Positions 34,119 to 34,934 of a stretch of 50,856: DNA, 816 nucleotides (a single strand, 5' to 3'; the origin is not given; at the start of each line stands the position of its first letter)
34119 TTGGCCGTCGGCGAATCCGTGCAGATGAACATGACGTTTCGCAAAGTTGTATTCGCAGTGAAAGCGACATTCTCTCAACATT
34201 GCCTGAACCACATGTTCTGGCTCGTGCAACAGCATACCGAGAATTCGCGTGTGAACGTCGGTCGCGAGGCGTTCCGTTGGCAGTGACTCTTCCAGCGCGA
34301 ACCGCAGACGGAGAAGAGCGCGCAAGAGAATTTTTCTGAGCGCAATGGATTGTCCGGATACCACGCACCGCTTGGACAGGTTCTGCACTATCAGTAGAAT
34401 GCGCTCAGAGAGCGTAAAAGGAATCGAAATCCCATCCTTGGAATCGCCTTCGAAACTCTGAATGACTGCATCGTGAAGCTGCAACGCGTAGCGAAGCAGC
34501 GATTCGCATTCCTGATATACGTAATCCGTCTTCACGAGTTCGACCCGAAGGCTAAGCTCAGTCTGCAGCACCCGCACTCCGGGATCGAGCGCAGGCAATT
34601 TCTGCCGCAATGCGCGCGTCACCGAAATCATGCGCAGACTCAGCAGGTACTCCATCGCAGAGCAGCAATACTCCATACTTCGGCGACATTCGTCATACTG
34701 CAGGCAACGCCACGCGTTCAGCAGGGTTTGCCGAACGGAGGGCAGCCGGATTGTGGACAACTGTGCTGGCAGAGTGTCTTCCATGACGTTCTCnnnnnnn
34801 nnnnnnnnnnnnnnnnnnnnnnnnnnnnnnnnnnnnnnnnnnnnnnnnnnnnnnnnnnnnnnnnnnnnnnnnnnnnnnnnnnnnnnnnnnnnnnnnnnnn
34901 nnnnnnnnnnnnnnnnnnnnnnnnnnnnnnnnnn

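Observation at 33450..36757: Translationally coupled FAAL - ACP - LPLAT trio; the acyltransferase carries a ~200-aa N-terminal domain in place of a membrane anchor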

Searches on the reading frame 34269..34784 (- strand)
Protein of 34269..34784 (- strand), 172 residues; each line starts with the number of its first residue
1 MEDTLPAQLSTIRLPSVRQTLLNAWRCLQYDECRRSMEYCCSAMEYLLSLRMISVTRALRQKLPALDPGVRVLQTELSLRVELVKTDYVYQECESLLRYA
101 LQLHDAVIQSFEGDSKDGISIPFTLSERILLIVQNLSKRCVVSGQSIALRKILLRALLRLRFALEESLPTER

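Call 35: search_solved_structures(query=A2, max_evalue=10)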
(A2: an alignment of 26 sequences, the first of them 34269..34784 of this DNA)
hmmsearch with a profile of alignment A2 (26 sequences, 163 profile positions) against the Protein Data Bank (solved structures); distinct sequences matched with E-value up to 10: 7.
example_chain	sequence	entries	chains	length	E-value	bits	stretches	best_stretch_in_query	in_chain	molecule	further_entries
8tm9_A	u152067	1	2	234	0.023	17.7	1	67-123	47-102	D_3_633_8x peptide bound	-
8tlp_A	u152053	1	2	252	0.033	17.1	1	67-123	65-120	D_3_633_8x, no peptide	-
7rkc_A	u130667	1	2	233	0.12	15.3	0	70-124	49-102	D_3_633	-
5ygj_A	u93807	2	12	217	0.27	14.2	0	80-122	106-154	Cyclolavandulyl diphosphate synthase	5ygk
5guk_A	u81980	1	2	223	0.29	14.1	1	11-115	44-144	Cyclolavandulyl diphosphate synthase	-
5gul_A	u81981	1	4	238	0.36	13.8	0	11-115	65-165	Cyclolavandulyl diphosphate synthase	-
5mqf_M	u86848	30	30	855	0.38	13.7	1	13-63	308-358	Pre-mRNA-splicing factor SYF1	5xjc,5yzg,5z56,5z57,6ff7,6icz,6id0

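Call 36: search_protein_families(library=pfam, proteins=[window:34269-34784:-], max_evalue=10)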
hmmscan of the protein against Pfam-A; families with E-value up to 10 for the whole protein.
window:34269-34784:- (172 aa): 0 families

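Call 43: predict_structure(alignment_id=A2)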
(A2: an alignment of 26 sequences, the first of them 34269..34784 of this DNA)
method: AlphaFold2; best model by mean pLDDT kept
length: 172 residues; sequences in the alignment: 26
mean_pLDDT: 92.3   pTM: 0.85
mean pLDDT of the five models: 92.3, 91.8, 91.4, 91.4, 90.2
residues with pLDDT >= 90: 140; 70-90: 25; 50-70: 7; < 50: 0
segments of 3 or more residues with pLDDT < 50: none
pLDDT, mean of each block of 10 residues (from residue 1): 83 96 98 98 97 92 94 94 97 97 93 73 89 95 96 96 86 61
secondary structure, 60 per line:
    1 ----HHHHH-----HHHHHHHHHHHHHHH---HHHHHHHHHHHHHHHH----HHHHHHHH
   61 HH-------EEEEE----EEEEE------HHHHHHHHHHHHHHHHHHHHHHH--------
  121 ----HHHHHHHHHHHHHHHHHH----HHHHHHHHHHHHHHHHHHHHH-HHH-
elements in order: H5-9 H15-29 H33-48 H53-62 E70-74 E79-83 H90-112 H125-142 H147-167

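Call 47: fold_search(model_id=the predicted structure, library=pdb)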
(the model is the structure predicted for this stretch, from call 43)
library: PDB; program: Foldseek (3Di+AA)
matches with E <= 10: 88; with E <= 0.001: 0
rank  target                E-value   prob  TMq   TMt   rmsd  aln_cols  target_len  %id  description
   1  6eaf_C                7.9e-01  0.08  0.19  0.10  17.1       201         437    8  CRYSTAL STRUCTURE OF HUMAN RESPIRATORY SYNCYTIAL VIRUS FUSION GLYCOPROTEIN INHIBITOR ESCAPE VARIANT G143S STABILIZED I (released 2019-08-07)
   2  7vai_G                1.2e+00  0.06  0.20  0.17  27.6       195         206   13  V1EG of V/A-ATPase from Thermus thermophilus, state1-1 (released 2022-07-13)
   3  7lvw_F                1.7e+00  0.06  0.20  0.10  17.6       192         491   10  Structure of RSV F in Complex with VHH Cl184 (released 2021-03-24)
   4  6apd_C                1.8e+00  0.06  0.21  0.10  17.2       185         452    8  Crystal structure of RSV F bound by AM22 and the infant antibody ADI-19425 (released 2018-03-21)
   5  8fmw_AH               2.1e+00  0.12  0.17  0.17   5.0        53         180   13  The structure of a hibernating ribosome in the Lyme disease pathogen (released 2023-11-08)
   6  2i71_B                2.2e+00  0.06  0.15  0.08  16.2       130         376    9  Crystal structure of a Conserved Protein of Unknown Function from Sulfolobus solfataricus P2 (released 2006-10-03)
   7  4y4o_2H               2.3e+00  0.09  0.16  0.16   3.8        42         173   26  Crystal structure of the Thermus thermophilus 70S ribosome with rRNA modifications and bound to protein Y (YfiA) at 2 (released 2015-03-18)
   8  4v9j_BH               2.4e+00  0.11  0.19  0.19   4.1        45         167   22  70S ribosome translocation intermediate GDPNP-II containing elongation factor EFG/GDPNP, mRNA, and tRNA bound in the  (released 2014-07-09)
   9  6ews_MODEL_1_A        2.6e+00  0.10  0.18  0.38   8.4        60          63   17  Solution Structure of Rhabdopeptide NRPS Docking Domain Kj12A-NDD (released 2018-10-31)
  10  9mb9_R                2.7e+00  0.05  0.22  0.08  16.4       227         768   10  Cryo-EM structure of Gi-bound GPCR (released 2025-10-01)
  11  8x0h_B                2.7e+00  0.04  0.20  0.07  17.4       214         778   10  Human FL Metabotropic glutamate receptor 5, mGlu5-5M with quisqualate, Rcc conformation (released 2024-11-06)
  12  8or3_C                2.9e+00  0.03  0.18  0.05  14.4       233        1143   10  CAND1-CUL1-RBX1-SKP1-SKP2-DCNL1 (released 2023-06-28)
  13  8ux9_A                3.1e+00  0.06  0.26  0.16  16.2       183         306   15  Asymmetric unit of the PARIS Immune Complex at 3.2 Angstrom Resolution (released 2024-09-18)
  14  2rqq_MODEL_1_A        3.1e+00  0.05  0.20  0.26   9.7       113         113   14  Structure of C-terminal region of Cdt1 (released 2010-03-23)
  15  8or2_C                3.1e+00  0.02  0.15  0.05  13.7       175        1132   14  CAND1-CUL1-RBX1-DCNL1 (released 2023-06-28)
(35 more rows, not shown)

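Call 56: search_protein_representatives(alignment_id=A2)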
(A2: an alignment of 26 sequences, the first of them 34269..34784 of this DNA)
Query: 26 sequences, 163 profile positions. Proteins with E-value up to 0.001 (for the whole library): 35; up to 1e-10: 23; up to 1e-30: 9. The best 35 are listed.
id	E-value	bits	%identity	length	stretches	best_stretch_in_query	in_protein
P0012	4.2e-41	156.7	-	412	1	1-161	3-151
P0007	5.9e-40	153.0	-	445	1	8-163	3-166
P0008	6.1e-40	152.9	-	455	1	6-163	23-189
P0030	3.7e-38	147.1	-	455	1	16-162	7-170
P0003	4.1e-38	147.0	-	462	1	5-162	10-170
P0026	7.5e-35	136.4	-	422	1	25-162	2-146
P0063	1.8e-33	131.9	-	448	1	6-162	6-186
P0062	7.8e-32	126.6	-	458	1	7-162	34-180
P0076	3.0e-31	124.7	-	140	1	25-155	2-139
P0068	3.5e-30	121.2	-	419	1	12-161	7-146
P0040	1.2e-28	116.2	-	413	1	9-159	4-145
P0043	6.5e-28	113.8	-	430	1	7-161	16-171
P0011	4.1e-26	107.9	-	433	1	8-160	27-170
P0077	1.2e-23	99.9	-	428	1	10-163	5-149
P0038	4.1e-22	94.9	-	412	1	17-162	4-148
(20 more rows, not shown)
